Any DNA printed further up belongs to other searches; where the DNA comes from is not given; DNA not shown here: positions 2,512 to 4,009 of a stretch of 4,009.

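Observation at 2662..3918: A TDP2-like 5'-tyrosyl-DNA phosphodiesterase carries a low-complexity N-terminal extension instead of a recognisable UBA domain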

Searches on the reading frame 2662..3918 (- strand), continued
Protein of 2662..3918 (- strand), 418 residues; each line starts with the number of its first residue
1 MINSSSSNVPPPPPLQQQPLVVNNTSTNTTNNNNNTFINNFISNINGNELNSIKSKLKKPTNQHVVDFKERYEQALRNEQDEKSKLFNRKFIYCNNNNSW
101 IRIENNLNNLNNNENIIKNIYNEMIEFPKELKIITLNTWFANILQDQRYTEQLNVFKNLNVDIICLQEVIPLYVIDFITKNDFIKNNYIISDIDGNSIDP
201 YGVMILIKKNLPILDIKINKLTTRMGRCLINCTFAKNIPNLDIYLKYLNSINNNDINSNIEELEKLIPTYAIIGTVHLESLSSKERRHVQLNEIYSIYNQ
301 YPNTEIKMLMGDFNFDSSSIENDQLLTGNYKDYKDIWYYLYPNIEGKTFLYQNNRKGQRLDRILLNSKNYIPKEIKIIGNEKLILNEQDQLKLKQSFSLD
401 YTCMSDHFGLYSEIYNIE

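Call 19: search_solved_structures(query=A2, max_evalue=1e-17, show_alignments=5)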
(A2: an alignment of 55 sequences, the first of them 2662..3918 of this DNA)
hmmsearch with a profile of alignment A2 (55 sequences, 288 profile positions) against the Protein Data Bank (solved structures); distinct sequences matched with E-value up to 1e-17: 13.
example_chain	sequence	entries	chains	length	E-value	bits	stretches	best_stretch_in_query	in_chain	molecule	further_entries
5ino_A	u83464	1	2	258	1.1e-34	123.4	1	34-284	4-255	Tyrosyl-DNA phosphodiesterase 2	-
4fpv_A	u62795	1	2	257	1.5e-34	122.9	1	33-284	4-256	Tyrosyl-DNA phosphodiesterase 2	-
5j3p_A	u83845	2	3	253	1.7e-34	122.7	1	39-284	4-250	Tyrosyl-DNA phosphodiesterase 2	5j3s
6ca4_A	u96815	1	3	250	3.2e-34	121.8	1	38-284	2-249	Tyrosyl-DNA phosphodiesterase 2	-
4f1h_B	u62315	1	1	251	5.9e-34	120.9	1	38-284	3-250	Tyrosyl-DNA phosphodiesterase 2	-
4f1h_A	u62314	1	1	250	7.9e-34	120.5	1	38-284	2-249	Tyrosyl-DNA phosphodiesterase 2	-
4gyz_A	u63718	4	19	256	9e-33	117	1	36-285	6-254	Tyrosyl-DNA phosphodiesterase 2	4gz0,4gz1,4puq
5ht2_A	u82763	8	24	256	9.1e-33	117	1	36-285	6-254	Tyrosyl-DNA phosphodiesterase 2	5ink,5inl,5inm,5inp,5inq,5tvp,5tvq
4gz2_A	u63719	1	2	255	9.7e-33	116.9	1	36-285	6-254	Tyrosyl-DNA phosphodiesterase 2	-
5j3z_A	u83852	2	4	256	2.5e-32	115.6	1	35-285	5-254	Tyrosyl-DNA phosphodiesterase 2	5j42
5inn_A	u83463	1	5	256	1.6e-31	113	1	36-285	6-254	Tyrosyl-DNA phosphodiesterase 2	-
4fva_A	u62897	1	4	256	6.8e-19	71.5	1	39-283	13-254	5'-tyrosyl-DNA phosphodiesterase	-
4f1i_A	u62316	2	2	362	1.3e-18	70.5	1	34-283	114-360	5'-tyrosyl-DNA phosphodiesterase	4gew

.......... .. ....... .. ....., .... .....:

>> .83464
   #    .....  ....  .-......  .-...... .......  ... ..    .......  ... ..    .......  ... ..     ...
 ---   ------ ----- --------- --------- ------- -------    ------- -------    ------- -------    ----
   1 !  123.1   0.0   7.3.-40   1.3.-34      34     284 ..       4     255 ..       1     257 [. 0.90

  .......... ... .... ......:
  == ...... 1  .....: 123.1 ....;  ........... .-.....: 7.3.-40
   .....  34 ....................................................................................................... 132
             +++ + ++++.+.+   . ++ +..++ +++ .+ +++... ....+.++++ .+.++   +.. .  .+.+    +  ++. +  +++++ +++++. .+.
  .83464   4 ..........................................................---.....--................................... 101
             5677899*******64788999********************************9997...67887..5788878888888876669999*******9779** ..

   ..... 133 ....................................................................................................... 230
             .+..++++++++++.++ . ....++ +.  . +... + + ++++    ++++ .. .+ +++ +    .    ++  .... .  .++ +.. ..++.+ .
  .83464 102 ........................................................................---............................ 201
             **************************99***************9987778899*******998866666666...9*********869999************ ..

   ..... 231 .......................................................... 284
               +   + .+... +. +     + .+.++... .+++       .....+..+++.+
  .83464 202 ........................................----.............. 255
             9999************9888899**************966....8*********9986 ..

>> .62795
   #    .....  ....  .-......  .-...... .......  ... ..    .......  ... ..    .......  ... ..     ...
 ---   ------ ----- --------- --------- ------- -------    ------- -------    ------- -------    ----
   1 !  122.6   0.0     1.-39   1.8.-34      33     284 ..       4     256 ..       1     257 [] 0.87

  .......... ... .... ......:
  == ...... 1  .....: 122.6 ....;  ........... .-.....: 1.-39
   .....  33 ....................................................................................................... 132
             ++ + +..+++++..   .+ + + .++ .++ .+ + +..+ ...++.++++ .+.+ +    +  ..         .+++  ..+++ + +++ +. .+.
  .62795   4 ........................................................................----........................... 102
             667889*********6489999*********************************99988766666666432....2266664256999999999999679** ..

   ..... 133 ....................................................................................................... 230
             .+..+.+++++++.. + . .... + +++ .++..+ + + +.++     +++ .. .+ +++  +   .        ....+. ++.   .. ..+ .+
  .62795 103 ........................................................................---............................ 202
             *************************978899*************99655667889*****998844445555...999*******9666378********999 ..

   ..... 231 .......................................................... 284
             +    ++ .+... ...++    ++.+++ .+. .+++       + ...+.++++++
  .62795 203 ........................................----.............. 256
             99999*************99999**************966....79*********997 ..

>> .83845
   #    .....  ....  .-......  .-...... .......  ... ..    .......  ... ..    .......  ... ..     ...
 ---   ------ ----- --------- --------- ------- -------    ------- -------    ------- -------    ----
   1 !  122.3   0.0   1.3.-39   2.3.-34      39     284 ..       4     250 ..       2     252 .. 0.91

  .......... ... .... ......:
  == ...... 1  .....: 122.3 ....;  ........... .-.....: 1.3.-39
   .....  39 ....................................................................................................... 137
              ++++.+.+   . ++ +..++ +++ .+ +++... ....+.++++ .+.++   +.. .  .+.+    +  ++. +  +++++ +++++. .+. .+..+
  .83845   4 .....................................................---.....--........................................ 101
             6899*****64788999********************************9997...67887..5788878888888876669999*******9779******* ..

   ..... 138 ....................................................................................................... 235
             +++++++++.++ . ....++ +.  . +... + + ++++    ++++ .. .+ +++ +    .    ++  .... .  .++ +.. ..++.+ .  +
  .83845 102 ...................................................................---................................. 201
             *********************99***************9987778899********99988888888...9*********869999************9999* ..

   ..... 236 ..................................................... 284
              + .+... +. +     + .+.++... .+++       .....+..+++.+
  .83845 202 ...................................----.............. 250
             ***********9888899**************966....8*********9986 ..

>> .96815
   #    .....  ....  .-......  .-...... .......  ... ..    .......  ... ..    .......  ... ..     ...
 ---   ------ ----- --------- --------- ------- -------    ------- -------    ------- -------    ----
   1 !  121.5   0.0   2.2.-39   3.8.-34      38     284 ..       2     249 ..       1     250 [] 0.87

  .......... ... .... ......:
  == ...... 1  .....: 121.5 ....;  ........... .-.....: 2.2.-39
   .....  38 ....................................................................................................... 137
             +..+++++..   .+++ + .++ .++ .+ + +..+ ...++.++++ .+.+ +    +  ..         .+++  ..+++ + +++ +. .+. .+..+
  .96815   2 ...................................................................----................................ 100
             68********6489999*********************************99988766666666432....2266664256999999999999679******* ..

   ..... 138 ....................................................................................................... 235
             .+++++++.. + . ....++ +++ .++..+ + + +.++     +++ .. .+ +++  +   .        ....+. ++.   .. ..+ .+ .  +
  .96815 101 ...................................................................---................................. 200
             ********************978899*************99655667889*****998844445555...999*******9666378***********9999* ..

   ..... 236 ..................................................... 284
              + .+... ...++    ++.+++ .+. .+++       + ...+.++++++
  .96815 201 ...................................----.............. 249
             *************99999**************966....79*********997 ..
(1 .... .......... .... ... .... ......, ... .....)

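Call 28: find_homologous_proteins(query=P0005, max_evalue=0.00001)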
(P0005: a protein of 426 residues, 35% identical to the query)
Query P0005 (426 aa): 178 proteins with E <= 0.00001 among 3299 candidates; the best 120 are listed.
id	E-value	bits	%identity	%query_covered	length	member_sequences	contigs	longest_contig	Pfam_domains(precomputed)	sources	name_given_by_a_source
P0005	5.5e-289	976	100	100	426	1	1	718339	PF03372.30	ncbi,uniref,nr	ncbi:hypothetical protein C9374_001767 [Naegleria lovaniensis]|uniref:Endonuclease/exonuclease/phosp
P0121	3.1e-218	743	78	100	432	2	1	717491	PF03372.30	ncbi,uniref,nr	ncbi:hypothetical protein FDP41_003932 [Naegleria fowleri]|uniref:Endonuclease/exonuclease/phosphata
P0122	1.9e-108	381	68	58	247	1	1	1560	PF03372.30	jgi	-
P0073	2.6e-71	259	44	68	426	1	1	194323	PF03372.30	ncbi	ncbi:hypothetical protein ABK040_005318 [Willaertia magna]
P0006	4.6e-54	202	41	68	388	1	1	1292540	PF03372.30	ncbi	ncbi:hypothetical protein ABK040_008908 [Willaertia magna]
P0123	1.0e-51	194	39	61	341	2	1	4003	PF03372.30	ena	-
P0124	9.1e-50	188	37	68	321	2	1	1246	PF03372.30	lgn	-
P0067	1.6e-47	181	40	63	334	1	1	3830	PF03372.30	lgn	-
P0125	4.7e-47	179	41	59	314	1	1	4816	PF03372.30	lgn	-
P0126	3.2e-46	176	41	58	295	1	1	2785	PF03372.30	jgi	jgi:endonuclease/exonuclease/phosphatase family metal-dependent hydrolase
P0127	3.5e-44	170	39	63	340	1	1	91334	PF03372.30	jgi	jgi:endonuclease/exonuclease/phosphatase family metal-dependent hydrolase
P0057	7.0e-44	169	35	64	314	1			PF03372.30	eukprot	eukprot:TRINITY_DN5994_c0_g1_i1.p1 TRINITY_DN5994_c0_g1~~TRINITY_DN5994_c0_g1_i1.p1 ORF type:complet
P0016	1.8e-43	167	38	63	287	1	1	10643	PF03372.30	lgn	-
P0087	4.6e-42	163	36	58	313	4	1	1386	PF03372.30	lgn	-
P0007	1.6e-40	158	39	59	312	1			PF03372.30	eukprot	eukprot:gene23-4274_t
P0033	8.8e-40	155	35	62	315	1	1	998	PF03372.30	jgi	-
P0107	2.2e-38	150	37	61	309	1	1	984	PF03372.30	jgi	-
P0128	3.8e-38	150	37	60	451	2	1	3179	PF03372.30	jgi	jgi:endonuclease/exonuclease/phosphatase family metal-dependent hydrolase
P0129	4.5e-38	149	35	64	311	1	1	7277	PF03372.30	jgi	jgi:endonuclease/exonuclease/phosphatase family metal-dependent hydrolase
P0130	7.6e-38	149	37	60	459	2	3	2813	PF03372.30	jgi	jgi:endonuclease/exonuclease/phosphatase family metal-dependent hydrolase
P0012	3.5e-37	146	37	60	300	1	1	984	PF03372.30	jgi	-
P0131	8.0e-37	145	33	58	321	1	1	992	PF03372.30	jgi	-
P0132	2.0e-36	144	36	59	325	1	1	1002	PF03372.30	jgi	-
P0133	2.3e-36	144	35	61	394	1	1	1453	PF03372.30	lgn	-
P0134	9.4e-36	142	34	57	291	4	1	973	PF03372.30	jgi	-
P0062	3.1e-35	140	31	59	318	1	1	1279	PF03372.30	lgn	-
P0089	9.9e-35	138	34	67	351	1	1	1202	PF03372.30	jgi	-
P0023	1.2e-34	138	36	58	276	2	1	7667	PF03372.30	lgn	-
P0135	2.3e-34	137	35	63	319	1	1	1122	PF03372.30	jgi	-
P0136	2.7e-34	137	35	58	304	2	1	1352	PF03372.30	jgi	-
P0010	9.7e-34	135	37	62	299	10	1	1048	PF03372.30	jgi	-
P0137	3.2e-33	133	35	58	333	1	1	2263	PF03372.30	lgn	-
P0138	3.9e-32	130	33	63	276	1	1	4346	PF03372.30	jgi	jgi:tyrosyl-DNA phosphodiesterase 2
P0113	4.2e-32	130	32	63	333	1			PF03372.30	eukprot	eukprot:TRINITY_DN10835_c0_g1_i1.p1 TRINITY_DN10835_c0_g1~~TRINITY_DN10835_c0_g1_i1.p1 ORF type:comp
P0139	2.0e-31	128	35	61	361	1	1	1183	PF03372.30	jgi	-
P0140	3.0e-31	127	35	59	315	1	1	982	PF03372.30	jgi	-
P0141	3.8e-31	127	34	60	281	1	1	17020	PF03372.30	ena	-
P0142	5.0e-31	126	34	58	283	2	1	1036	PF03372.30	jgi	-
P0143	5.8e-31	126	35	59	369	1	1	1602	PF03372.30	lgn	-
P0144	6.5e-31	126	34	60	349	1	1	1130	PF03372.30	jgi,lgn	-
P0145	1.6e-30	125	33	63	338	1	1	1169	PF03372.30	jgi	-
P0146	1.9e-29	121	35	58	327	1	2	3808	PF03372.30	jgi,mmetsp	mmetsp:Transcript_10264/g.31622 ORF Transcript_10264/g.31622 Transcript_10264/m.31622 type:complete 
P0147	2.3e-29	121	32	63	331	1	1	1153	PF03372.30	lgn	-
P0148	5.4e-29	120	35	59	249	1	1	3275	PF03372.30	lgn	-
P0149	6.8e-29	119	31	58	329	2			PF03372.30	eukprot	eukprot:gene16122-24697_t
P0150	1.6e-28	118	36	57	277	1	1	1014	PF03372.30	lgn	-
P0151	1.8e-28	118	34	62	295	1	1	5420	PF03372.30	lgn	-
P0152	2.2e-28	118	33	63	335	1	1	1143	PF03372.30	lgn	-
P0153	3.0e-28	117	34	59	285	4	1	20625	PF03372.30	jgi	-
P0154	1.1e-27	115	33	60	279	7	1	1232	PF03372.30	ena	-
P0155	1.4e-27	115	33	56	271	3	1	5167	PF03372.30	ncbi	-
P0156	3.5e-27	114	36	58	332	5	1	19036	PF03372.30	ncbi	ncbi:unnamed protein product [Aphanomyces euteiches]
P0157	3.5e-27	114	33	60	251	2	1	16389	PF03372.30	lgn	-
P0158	1.2e-26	112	35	53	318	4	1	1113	PF03372.30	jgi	-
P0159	3.1e-26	110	30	61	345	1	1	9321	PF03372.30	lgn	-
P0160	7.2e-26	109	32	60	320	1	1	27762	PF03372.30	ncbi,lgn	-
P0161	7.5e-26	109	33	57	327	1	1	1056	PF03372.30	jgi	-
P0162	1.5e-25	108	31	60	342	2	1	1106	PF03372.30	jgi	-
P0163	2.1e-25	108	36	56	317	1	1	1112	PF03372.30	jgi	-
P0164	3.2e-25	107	33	59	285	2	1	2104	PF03372.30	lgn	-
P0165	3.4e-25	107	30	60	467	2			PF03372.30,PF00241.26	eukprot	eukprot:CAMPEP_0201548934 /NCGR_PEP_ID=MMETSP0173_2-20130828/5434_1 /ASSEMBLY_ACC=CAM_ASM_000268 /TA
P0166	5.4e-25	106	31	51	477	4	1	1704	PF03372.30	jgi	jgi:endonuclease/exonuclease/phosphatase family metal-dependent hydrolase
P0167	5.8e-25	106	33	57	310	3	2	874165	PF03372.30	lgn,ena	-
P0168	8.8e-25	106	32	55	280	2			PF03372.30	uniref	uniref:Endonuclease/exonuclease/phosphatase domain-containing protein n=1 Tax=Arcella intermedia Tax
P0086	1.1e-24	105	32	60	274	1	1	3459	PF03372.30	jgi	jgi:tyrosyl-DNA phosphodiesterase 2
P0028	1.6e-24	105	30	66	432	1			PF03372.30,PF00652.29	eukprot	eukprot:TRINITY_DN13368_c0_g3_i1.p1 TRINITY_DN13368_c0_g3~~TRINITY_DN13368_c0_g3_i1.p1 ORF type:comp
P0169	1.9e-24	105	35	58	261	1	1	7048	PF03372.30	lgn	-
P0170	1.9e-24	105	31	67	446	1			PF03372.30,PF00652.29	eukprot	eukprot:TRINITY_DN4416_c0_g5_i2.p1 TRINITY_DN4416_c0_g5~~TRINITY_DN4416_c0_g5_i2.p1 ORF type:complet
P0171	3.7e-24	104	34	58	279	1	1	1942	PF03372.30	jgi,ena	-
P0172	3.7e-24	104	31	62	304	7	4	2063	PF03372.30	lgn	-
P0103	4.4e-24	103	30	58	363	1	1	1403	PF03372.30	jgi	jgi:endonuclease/exonuclease/phosphatase family metal-dependent hydrolase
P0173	5.7e-24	103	33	58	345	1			PF03372.30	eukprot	eukprot:TRINITY_DN6679_c0_g1_i2.p1 TRINITY_DN6679_c0_g1~~TRINITY_DN6679_c0_g1_i2.p1 ORF type:complet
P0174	7.2e-24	103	31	59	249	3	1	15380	PF03372.30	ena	-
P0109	1.1e-23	102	32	62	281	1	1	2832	PF03372.30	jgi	jgi:tyrosyl-DNA phosphodiesterase 2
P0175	1.4e-23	102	31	58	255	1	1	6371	PF03372.30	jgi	jgi:tyrosyl-DNA phosphodiesterase 2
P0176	2.4e-23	101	30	59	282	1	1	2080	PF03372.30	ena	-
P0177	3.5e-23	100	34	58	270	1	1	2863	PF03372.30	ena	-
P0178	4.1e-23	100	35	58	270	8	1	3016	PF03372.30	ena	-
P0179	6.2e-23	100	36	44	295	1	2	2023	PF03372.30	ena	-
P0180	8.6e-23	99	32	65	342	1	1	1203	PF03372.30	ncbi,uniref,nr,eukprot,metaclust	ncbi:UNKNOWN [Stylonychia lemnae]|uniref:Endonuclease/exonuclease/phosphatase domain-containing prot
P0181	1.2e-22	99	34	58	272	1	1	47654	PF03372.30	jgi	jgi:tyrosyl-DNA phosphodiesterase 2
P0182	1.2e-22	99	32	58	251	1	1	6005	PF03372.30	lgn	-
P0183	1.2e-22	99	33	59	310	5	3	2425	PF03372.30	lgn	-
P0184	1.3e-22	99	31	59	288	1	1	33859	PF03372.30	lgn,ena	-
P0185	1.4e-22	98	31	59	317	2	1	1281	PF03372.30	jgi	jgi:tyrosyl-DNA phosphodiesterase 2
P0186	1.5e-22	98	30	59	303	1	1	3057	PF03372.30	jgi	-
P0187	2.5e-22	98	31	63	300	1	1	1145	PF03372.30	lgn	-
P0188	2.8e-22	97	34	58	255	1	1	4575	PF03372.30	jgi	jgi:tyrosyl-DNA phosphodiesterase 2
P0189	3.1e-22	97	32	60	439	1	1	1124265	PF03372.30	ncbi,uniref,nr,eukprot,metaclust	ncbi:hypothetical protein DLAC_06601 [Tieghemostelium lacteum]|uniref:Endonuclease/exonuclease/phosp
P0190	3.4e-22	97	31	59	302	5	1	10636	PF03372.30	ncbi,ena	-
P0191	4.2e-22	97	33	54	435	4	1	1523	PF03372.30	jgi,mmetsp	mmetsp:Transcript_8852/g.14025 ORF Transcript_8852/g.14025 Transcript_8852/m.14025 type:complete len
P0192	9.1e-22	96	33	60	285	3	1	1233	PF03372.30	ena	-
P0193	9.1e-22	96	33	62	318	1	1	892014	PF03372.30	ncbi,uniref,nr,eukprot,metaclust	ncbi:Endonuclease/exonuclease/phosphatase [Pseudocohnilembus persalinus]|uniref:Endonuclease/exonucl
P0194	9.6e-22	96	33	59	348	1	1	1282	PF03372.30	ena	-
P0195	1.7e-21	95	35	44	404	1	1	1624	PF03372.30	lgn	-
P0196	1.7e-21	95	32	58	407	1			PF03372.30,PF22669.3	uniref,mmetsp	uniref:Endonuclease/exonuclease/phosphatase domain-containing protein n=1 Tax=Lotharella oceanica Ta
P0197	2.4e-21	94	31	63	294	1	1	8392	PF03372.30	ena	-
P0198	3.7e-21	94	33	58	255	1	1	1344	PF03372.30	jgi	jgi:tyrosyl-DNA phosphodiesterase 2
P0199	7.6e-21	93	34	54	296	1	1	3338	PF03372.30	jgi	-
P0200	9.5e-21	92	31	61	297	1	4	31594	PF03372.30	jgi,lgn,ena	-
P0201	1.1e-20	92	33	58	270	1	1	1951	PF03372.30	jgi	jgi:tyrosyl-DNA phosphodiesterase 2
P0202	1.2e-20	92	31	59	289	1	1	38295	PF03372.30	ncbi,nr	ncbi:hypothetical protein HDU67_003949 [Dinochytrium kinnereticum]|nr:hypothetical protein HDU67_003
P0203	2.9e-20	91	33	50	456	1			PF03372.30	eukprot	eukprot:TRINITY_DN23068_c0_g1_i1.p1 TRINITY_DN23068_c0_g1~~TRINITY_DN23068_c0_g1_i1.p1 ORF type:comp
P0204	3.0e-20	91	33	58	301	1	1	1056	PF03372.30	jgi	jgi:tyrosyl-DNA phosphodiesterase 2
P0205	3.4e-20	91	31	58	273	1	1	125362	PF03372.30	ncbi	ncbi:hypothetical protein pb186bvf_011025 [Paramecium bursaria]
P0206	5.1e-20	90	37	39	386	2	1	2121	PF03372.30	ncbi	-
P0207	6.1e-20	90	29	64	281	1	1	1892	PF03372.30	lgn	-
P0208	9.2e-20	89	28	58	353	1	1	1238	PF03372.30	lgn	-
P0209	1.8e-19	88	33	58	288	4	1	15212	PF03372.30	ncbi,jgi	-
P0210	2.2e-19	88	34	58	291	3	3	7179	PF03372.30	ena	-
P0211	1.2e-18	85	32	56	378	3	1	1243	PF03372.30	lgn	-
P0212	3.7e-18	84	30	58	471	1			PF03372.30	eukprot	eukprot:TRINITY_DN33048_c0_g1_i2.p1 TRINITY_DN33048_c0_g1~~TRINITY_DN33048_c0_g1_i2.p1 ORF type:comp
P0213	6.2e-18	83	31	58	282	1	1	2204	PF03372.30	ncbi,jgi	jgi:tyrosyl-DNA phosphodiesterase 2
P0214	1.4e-17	82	32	49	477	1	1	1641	PF03372.30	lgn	-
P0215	1.5e-17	82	31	53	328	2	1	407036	PF03372.30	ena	-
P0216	1.6e-17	82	25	57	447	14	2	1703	PF03372.30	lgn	-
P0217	2.0e-17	81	30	65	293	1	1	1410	PF03372.30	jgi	jgi:endonuclease/exonuclease/phosphatase family metal-dependent hydrolase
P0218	2.6e-17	81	31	58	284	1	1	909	PF03372.30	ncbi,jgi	jgi:tyrosyl-DNA phosphodiesterase 2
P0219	2.6e-17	81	27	60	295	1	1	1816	PF03372.30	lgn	-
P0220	4.0e-17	80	31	59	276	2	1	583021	PF03372.30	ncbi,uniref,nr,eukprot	ncbi:endonuclease/exonuclease/phosphatase family protein (macronuclear) [Tetrahymena thermophila SB2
